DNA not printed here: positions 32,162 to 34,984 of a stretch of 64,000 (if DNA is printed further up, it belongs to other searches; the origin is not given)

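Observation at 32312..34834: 840-aa TonB-like protein with 14 V-[VI]-[PA]-P-x-P repeats and a long Gly-rich region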

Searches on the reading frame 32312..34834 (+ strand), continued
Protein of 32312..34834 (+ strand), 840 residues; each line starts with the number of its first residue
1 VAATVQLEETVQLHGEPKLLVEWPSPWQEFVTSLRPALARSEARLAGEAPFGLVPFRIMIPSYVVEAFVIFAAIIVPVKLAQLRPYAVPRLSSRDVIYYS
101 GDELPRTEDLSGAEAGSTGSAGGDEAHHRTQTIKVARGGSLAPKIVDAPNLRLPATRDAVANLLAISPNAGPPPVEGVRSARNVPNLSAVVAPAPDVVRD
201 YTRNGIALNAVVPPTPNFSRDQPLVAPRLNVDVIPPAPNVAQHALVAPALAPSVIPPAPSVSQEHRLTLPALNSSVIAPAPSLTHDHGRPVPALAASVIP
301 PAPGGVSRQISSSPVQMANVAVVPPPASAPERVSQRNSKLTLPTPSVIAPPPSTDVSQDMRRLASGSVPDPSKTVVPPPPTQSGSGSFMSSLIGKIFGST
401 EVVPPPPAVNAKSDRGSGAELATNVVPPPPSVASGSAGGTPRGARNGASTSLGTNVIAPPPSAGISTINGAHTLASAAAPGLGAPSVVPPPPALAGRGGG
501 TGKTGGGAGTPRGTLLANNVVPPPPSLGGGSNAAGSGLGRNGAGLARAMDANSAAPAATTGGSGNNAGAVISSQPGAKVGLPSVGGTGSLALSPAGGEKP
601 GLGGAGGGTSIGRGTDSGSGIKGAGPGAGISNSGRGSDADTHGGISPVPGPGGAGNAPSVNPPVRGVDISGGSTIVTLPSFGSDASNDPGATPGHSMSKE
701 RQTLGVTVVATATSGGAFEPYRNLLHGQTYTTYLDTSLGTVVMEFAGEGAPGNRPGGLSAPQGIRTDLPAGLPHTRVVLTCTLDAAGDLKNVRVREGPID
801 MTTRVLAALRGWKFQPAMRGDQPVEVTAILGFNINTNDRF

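Call 28: find_homologous_proteins(query=P0189, max_evalue=0.001)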
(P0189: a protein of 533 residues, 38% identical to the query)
Query P0189 (533 aa): 130 proteins with E <= 0.001 among 8000 candidates; the best 120 are listed.
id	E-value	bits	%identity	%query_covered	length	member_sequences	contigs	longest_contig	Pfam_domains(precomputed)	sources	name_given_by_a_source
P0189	0.0e+0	1143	100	100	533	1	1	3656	-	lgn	-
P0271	7.9e-77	278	32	99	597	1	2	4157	PF03544.20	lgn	-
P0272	3.8e-75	272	44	52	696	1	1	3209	-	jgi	jgi:hypothetical protein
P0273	9.8e-75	271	46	46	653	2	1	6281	-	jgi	jgi:hypothetical protein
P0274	1.9e-74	270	39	49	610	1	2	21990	PF03544.20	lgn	-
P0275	1.9e-74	270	41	53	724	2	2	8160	-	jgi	jgi:hypothetical protein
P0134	9.2e-74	267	46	48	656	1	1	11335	-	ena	-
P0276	4.2e-73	265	34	99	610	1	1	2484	PF03544.20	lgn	-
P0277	1.1e-72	264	34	43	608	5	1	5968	-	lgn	-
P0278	5.5e-72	262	29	99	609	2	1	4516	-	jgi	jgi:TonB family protein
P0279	6.1e-72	261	32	55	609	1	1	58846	-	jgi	jgi:hypothetical protein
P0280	3.8e-71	259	46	48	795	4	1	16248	-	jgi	jgi:hypothetical protein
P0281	7.1e-71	258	43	50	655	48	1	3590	-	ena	-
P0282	1.9e-70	256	34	32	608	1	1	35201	PF03544.20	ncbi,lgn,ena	-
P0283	4.1e-70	255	35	43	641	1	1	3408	PF03544.20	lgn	-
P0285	2.6e-69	253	37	100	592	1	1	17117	-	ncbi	-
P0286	4.9e-69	252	42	49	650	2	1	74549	-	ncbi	-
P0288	9.3e-69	251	38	49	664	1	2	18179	PF03544.20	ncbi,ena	-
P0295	1.8e-66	243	46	49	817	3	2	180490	-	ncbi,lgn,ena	-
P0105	2.1e-66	243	39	49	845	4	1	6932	PF03544.20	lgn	-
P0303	2.6e-65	240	38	57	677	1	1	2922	PF03544.20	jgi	jgi:hypothetical protein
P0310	3.6e-64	236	39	49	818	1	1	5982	PF03544.20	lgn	-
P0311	1.1e-63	234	36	36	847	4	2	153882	PF03544.20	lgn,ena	-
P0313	2.3e-63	233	42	48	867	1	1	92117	PF03544.20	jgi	jgi:TonB family protein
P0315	7.6e-63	231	43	49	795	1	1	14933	PF03544.20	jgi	jgi:hypothetical protein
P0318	8.9e-63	231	42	49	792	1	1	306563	-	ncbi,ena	-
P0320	2.3e-62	230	41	50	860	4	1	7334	PF03544.20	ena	-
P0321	3.2e-62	229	42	49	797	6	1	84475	PF03544.20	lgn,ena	-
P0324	2.1e-61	227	41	49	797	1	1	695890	-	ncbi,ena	-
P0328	1.1e-60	224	38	49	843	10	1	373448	PF03544.20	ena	-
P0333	7.0e-60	222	38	50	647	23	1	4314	PF03544.20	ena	-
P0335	1.2e-59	221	38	49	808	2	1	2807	PF03544.20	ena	-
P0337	2.6e-59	220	42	50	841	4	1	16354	PF03544.20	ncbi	-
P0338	4.7e-59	219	42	49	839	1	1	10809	PF03544.20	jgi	jgi:hypothetical protein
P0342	9.0e-59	218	42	49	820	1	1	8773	PF03544.20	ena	-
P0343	9.6e-59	218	37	49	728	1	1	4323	-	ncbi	-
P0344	1.4e-58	217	40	58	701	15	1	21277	-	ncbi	-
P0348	2.8e-58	216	42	50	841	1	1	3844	PF03544.20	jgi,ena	-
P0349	3.0e-58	216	40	53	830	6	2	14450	PF03544.20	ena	-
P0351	6.0e-58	215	39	49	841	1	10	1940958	-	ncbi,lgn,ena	-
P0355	3.4e-57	213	38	49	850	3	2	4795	PF03544.20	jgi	jgi:TonB family protein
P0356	3.6e-57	213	40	49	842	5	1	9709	PF03544.20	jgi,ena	-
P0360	2.0e-56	210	37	49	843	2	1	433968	PF03544.20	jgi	jgi:TonB family protein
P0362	1.1e-55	208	38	85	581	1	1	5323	PF03544.20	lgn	-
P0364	2.0e-55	207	39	49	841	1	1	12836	PF03544.20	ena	-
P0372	5.6e-54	202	39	49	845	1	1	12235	PF03544.20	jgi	-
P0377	2.0e-52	197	38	51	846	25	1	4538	PF03544.20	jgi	jgi:TonB family protein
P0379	6.0e-52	195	39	49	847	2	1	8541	PF03544.20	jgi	jgi:TonB family protein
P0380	6.1e-52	195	37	49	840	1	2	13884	PF03544.20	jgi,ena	-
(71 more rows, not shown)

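Call 29: find_encoding_contigs(protein=P0279, flank=10000, max_places=1)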
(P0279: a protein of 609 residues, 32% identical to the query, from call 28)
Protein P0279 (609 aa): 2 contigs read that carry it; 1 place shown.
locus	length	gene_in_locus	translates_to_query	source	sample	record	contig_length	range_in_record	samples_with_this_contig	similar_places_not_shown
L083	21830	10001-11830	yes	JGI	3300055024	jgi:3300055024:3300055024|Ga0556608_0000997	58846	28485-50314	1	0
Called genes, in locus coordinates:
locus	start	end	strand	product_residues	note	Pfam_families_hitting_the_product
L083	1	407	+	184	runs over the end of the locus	PF01478:Peptidase_A24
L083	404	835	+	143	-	PF07811:TadE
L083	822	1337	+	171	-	PF07811:TadE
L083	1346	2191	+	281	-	PF08666:SAF, PF13144:ChapFlgA (weak), PF16976:RcpC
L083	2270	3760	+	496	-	PF13629:T2SS-T3SS_pil_N, PF04972:BON (weak), PF00263:Secretin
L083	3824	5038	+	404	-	PF13400:Tad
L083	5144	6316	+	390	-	PF00072:Response_reg (weak), PF13614:AAA_31 (weak)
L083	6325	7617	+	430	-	PF00437:T2SSE, PF27713:UCP018868 (weak)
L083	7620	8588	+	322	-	PF00482:T2SSF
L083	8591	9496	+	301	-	PF00482:T2SSF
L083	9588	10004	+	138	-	PF02643:DUF192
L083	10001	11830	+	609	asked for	-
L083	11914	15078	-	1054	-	PF00873:ACR_tran, PF03176:MMPL, PF02355:SecD_SecF_C (faint)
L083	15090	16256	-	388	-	PF25917:BSH_RND, PF25876:HH_MFP_RND, PF25944:Beta-barrel_RND, PF25954:Beta-barrel_RND_2 (weak), PF25967:RND-MFP_C, PF25975:CzcB_C (weak), PF25989:YknX_C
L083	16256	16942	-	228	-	PF00440:TetR_N, PF14246:TetR_C_7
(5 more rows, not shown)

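Call 30: find_encoding_contigs(protein=P0286, flank=10000, max_places=1)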
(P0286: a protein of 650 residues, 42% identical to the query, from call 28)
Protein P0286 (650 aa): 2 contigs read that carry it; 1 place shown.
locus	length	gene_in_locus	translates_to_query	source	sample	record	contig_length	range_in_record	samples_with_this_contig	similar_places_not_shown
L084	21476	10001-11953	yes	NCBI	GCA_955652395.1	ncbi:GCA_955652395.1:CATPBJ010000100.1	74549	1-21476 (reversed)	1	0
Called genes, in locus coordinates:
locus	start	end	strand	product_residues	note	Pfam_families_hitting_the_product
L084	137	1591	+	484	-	-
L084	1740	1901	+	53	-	-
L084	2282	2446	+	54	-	-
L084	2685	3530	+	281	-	PF08666:SAF, PF16976:RcpC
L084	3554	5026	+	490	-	PF13629:T2SS-T3SS_pil_N, PF00263:Secretin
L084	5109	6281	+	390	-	PF10609:ParA (faint), PF01656:CbiA (weak), PF06564:CBP_BcsQ (weak), PF13614:AAA_31 (weak)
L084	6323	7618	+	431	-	PF00437:T2SSE, PF00005:ABC_tran (weak)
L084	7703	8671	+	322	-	PF00482:T2SSF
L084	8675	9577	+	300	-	PF00482:T2SSF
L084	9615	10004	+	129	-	PF02643:DUF192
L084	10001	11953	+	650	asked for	-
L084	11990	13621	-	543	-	-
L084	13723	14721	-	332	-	PF00296:Bac_luciferase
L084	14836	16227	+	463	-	PF07969:Amidohydro_3 (weak), PF01979:Amidohydro_1, PF12890:DHOase, PF07969:Amidohydro_3 (weak)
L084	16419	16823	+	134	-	PF08211:dCMP_cyt_deam_2, PF00383:dCMP_cyt_deam_1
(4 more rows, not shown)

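Call 31: find_encoding_contigs(protein=P0285, flank=10000, max_places=1)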
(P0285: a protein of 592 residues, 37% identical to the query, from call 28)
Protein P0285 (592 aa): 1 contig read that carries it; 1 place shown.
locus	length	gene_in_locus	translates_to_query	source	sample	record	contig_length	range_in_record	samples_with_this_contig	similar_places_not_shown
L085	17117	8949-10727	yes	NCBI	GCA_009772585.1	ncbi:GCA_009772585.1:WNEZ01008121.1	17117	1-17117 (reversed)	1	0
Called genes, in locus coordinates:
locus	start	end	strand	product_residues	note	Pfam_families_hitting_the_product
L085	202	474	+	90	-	-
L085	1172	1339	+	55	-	-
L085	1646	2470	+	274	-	PF08666:SAF (weak), PF16976:RcpC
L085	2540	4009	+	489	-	PF13629:T2SS-T3SS_pil_N, PF00263:Secretin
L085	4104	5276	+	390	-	PF00072:Response_reg (weak), PF01656:CbiA (weak), PF06564:CBP_BcsQ (weak), PF10609:ParA (faint), PF13614:AAA_31 (weak)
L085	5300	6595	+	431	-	PF00437:T2SSE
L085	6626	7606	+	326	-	PF00482:T2SSF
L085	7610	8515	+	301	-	PF00482:T2SSF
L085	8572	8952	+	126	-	PF02643:DUF192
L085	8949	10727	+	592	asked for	-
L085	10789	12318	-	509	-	-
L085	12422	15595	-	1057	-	PF00873:ACR_tran, PF02355:SecD_SecF_C (faint), PF03176:MMPL (faint)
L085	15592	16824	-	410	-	PF25917:BSH_RND, PF25876:HH_MFP_RND, PF25944:Beta-barrel_RND, PF25954:Beta-barrel_RND_2 (faint), PF25967:RND-MFP_C, PF25975:CzcB_C, PF25989:YknX_C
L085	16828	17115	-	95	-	?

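Call 37: search_solved_structures(query=A2, max_evalue=1, show_alignments=3)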
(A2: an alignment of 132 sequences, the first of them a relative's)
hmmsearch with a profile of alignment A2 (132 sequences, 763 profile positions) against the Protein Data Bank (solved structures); distinct sequences matched with E-value up to 1: 8.
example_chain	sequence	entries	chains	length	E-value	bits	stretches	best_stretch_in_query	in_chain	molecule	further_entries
6i97_D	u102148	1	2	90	0.0011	20.8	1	697-748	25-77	Protein TonB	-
6fip_A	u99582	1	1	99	0.0013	20.6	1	697-748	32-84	Protein TonB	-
2k9k_A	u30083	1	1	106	0.0082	17.9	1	701-748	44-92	TonB2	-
1u07_A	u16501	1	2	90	0.059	15.1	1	701-744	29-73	TonB protein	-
1ihr_A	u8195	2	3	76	0.062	15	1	702-744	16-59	TonB protein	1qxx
2gsk_B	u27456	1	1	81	0.075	14.7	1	701-744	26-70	protein TONB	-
8rd6_A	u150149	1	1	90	0.1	14.3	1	697-739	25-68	Protein TonB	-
6m3s_A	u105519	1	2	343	0.79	11.3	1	122-154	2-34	Isocitrate dehydrogenase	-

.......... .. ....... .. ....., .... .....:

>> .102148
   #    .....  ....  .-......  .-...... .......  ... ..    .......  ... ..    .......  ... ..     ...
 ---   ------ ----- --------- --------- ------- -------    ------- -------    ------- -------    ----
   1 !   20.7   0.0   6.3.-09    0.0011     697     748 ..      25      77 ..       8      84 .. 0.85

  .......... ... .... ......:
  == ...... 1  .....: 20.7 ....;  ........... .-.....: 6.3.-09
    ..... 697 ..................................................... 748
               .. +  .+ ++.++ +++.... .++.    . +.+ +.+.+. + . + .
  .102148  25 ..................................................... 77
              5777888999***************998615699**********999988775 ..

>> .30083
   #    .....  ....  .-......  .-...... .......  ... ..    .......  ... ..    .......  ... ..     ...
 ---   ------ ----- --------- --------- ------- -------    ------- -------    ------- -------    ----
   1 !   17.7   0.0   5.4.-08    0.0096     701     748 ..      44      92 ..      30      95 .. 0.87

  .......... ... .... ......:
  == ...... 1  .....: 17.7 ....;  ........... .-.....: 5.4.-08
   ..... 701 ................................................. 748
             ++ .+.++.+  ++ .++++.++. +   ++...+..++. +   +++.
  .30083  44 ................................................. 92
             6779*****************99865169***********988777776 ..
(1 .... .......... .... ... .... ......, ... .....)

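Call 46: predict_structure(alignment_id=A2)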
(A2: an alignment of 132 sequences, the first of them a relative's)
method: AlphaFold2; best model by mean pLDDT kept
length: 840 residues; sequences in the alignment: 132
mean_pLDDT: 52.3   pTM: 0.36
mean pLDDT of the five models: 52.3, 51.5, 47.6, 47.4, 44.1
residues with pLDDT >= 90: 106; 70-90: 61; 50-70: 108; < 50: 565
segments of 3 or more residues with pLDDT < 50: 1-13, 90-95, 108-155, 164-170, 173-175, 177-212, 214-222, 224-233, 237-258, 260-269, 271-289, 291-323, 325-329, 331-341, 346-350, 353-370, 372-375, 383-392, 397-405, 407-426, 431-440, 442-479, 481-484, 486-489, 491-510, 512-522, 526-574, 587-674, 680-699, 838-840
pLDDT, mean of each block of 10 residues (from residue 1): 41 51 75 79 64 70 91 90 67 46 49 42 42 39 41 47 45 48 41 41 41 45 45 47 42 43 38 39 38 40 40 39 43 41 47 42 39 50 42 46 44 40 47 39 41 41 36 37 44 41 39 41 43 36 36 36 39 49 47 42 38 38 46 43 37 34 36 49 40 41 68 73 88 92 87 74 95 94 97 96 96 95 95 71
secondary structure, 60 per line:
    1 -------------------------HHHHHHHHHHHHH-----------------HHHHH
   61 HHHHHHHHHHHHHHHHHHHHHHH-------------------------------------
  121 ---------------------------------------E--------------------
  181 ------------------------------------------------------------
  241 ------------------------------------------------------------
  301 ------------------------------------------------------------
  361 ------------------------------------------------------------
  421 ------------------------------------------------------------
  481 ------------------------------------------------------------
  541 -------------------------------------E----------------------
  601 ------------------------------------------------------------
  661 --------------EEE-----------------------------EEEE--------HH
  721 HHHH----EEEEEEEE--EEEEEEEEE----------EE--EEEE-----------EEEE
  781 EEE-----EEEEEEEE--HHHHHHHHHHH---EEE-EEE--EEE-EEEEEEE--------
elements in order (helices of 4 or more, strands of 3 or more residues): H26-38 H56-83 E675-677 E707-710 H719-724 E729-736 E739-747 E762-765 E777-783 E789-796 H799-809 E813-815 E817-819 E822-824 E826-832

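Call 48: fold_search(model_id=the predicted structure, library=pdb)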
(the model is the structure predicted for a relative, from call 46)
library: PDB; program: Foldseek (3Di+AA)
matches with E <= 10: 261; with E <= 0.001: 1
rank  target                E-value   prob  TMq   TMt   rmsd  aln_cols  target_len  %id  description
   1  6i97_D                1.9e-04  1.00  0.08  0.67   3.8        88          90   22  Structure of the ferrioxamine B transporter FoxA from Pseudomonas aeruginosa in complex with ferrioxamine B and a C-te (released 2019-08-28)
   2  1u07_B                3.5e-03  1.00  0.07  0.54   5.4        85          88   24  Crystal Structure of the 92-residue C-term. part of TonB with significant structural changes compared to shorter fragm (released 2004-11-30)
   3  6fip_MODEL_1_A        5.5e-03  1.00  0.08  0.56   4.3        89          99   22  Solution NMR structure of Pseudomonas aeruginosa TonB CTD (released 2018-08-29)
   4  1u07_A                5.5e-03  1.00  0.07  0.53   5.4        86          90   24  Crystal Structure of the 92-residue C-term. part of TonB with significant structural changes compared to shorter fragm (released 2004-11-30)
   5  8rd6_MODEL_1_A        7.8e-03  1.00  0.08  0.56   4.3        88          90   19  the C-terminal domain of TonB protein from Salmonella enterica. (released 2024-01-17)
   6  2gsk_B                1.4e-02  0.99  0.06  0.47   5.4        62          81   29  Structure of the BtuB:TonB Complex (released 2006-06-13)
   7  1xx3_MODEL_1_A        1.8e-02  1.00  0.08  0.60   4.3        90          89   17  Solution Structure of Escherichia coli TonB-CTD (released 2005-02-15)
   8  7zc8_B                2.9e-02  0.96  0.06  0.43   6.6        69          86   25  Crystal structure of the C-terminal domain of FusB, a TonB homologue (released 2022-08-17)
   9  7eyp_A                3.1e-02  0.33  0.04  0.28  13.1       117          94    8  Crystal structure of Pseudomonas aeruginosa ppnP (released 2022-02-09)
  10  7zc8_A                3.9e-02  0.92  0.06  0.42   6.8        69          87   25  Crystal structure of the C-terminal domain of FusB, a TonB homologue (released 2022-08-17)
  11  9hi3                  7.0e-02  0.95  0.06  0.22   4.3        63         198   22  C-terminal domain of pectobacterial FusB in complex with spinach ferredoxin 1 (released 2025-04-23)
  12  5by3                  8.8e-02  0.13  0.05  0.06  11.6       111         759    9  A novel family GH115 4-O-Methyl-alpha-glucuronidase, BtGH115A, with specificity for decorated arabinogalactans (released 2015-07-22)
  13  3ii1                  1.1e-01  0.35  0.06  0.09   9.7       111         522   11  Structural characterization of difunctional glucanase-xylanse CelM2 (released 2009-08-25)
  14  7eym_B                1.9e-01  0.13  0.04  0.27  14.0       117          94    8  Crystal structure of Vibrio cholerae ppnP (released 2022-02-09)
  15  8zqf                  1.9e-01  0.12  0.07  0.20  12.2       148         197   11  Crystal structure of a novel alginate-binding carbohydrate binding module (released 2024-06-12)
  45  1tol                  1.2e+00  0.44  0.06  0.27   5.2        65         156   22  FUSION OF N-TERMINAL DOMAIN OF THE MINOR COAT PROTEIN FROM GENE III IN PHAGE M13, AND C-TERMINAL DOMAIN OF E. COLI PROTE (released 1999-05-20)
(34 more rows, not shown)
